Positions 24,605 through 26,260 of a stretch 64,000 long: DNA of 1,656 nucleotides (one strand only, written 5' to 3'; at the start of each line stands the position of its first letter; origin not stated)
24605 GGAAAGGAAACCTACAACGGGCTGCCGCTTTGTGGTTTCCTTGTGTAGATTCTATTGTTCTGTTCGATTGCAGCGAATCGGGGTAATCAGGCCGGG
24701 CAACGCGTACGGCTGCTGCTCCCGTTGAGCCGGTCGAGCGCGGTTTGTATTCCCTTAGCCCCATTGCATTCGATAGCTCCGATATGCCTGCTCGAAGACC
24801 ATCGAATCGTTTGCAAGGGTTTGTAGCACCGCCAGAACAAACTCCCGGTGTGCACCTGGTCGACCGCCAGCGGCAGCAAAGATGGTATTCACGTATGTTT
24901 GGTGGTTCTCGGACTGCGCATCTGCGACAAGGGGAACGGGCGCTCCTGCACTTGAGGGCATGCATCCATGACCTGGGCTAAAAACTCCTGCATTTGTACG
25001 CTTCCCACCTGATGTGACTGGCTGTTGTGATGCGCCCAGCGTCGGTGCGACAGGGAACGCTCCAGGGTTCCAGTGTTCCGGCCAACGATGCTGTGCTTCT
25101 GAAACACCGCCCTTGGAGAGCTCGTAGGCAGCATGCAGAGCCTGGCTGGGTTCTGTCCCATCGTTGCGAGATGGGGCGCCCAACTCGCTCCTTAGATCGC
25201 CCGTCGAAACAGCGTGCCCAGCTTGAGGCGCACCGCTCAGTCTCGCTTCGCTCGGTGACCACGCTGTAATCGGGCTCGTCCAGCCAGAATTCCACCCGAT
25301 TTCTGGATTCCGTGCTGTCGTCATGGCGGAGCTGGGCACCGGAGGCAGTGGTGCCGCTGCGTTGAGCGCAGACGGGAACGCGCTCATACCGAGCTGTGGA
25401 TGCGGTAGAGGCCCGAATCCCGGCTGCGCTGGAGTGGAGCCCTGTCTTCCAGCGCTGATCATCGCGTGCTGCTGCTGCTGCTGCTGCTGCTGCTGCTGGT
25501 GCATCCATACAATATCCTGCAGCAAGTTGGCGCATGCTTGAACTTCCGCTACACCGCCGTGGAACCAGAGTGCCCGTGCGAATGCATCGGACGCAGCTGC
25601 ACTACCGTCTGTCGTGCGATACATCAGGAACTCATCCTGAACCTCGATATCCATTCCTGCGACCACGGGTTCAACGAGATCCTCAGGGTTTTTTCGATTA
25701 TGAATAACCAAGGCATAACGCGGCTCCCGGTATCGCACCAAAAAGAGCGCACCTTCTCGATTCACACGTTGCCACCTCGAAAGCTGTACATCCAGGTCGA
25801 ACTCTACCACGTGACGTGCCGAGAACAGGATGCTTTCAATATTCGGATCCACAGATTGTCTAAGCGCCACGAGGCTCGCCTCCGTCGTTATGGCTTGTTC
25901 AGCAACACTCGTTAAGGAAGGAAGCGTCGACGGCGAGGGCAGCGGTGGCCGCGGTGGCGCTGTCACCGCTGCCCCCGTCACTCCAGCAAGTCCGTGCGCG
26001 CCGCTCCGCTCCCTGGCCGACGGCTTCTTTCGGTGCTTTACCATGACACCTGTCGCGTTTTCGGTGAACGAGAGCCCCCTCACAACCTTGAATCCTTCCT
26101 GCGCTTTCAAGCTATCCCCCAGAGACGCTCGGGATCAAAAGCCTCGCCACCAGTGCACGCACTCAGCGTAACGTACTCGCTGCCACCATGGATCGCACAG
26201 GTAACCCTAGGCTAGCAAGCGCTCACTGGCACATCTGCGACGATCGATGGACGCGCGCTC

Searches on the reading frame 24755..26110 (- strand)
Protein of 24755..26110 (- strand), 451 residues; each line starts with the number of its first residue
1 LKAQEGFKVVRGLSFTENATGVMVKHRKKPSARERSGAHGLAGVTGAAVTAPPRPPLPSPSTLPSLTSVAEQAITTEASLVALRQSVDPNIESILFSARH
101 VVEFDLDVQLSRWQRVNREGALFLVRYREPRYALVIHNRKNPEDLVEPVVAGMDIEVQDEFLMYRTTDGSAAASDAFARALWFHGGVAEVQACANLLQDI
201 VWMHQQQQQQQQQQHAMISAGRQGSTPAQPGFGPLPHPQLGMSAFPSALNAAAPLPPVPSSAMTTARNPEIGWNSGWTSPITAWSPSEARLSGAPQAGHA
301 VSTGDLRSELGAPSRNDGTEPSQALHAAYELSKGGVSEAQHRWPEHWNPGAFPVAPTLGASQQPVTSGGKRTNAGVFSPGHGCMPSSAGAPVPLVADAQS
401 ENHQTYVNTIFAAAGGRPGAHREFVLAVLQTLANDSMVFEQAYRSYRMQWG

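Call 23: search_protein_families(library=pfam, proteins=[window:24755-26110:-], max_evalue=0.00001)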
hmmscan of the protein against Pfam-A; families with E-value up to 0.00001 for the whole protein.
window:24755-26110:- (451 aa): 1 family
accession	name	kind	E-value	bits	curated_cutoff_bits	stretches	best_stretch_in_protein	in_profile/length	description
PF06058.19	DCP1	-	4.7e-23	81.8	22.5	1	78-197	4-115/117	Dcp1-like decapping family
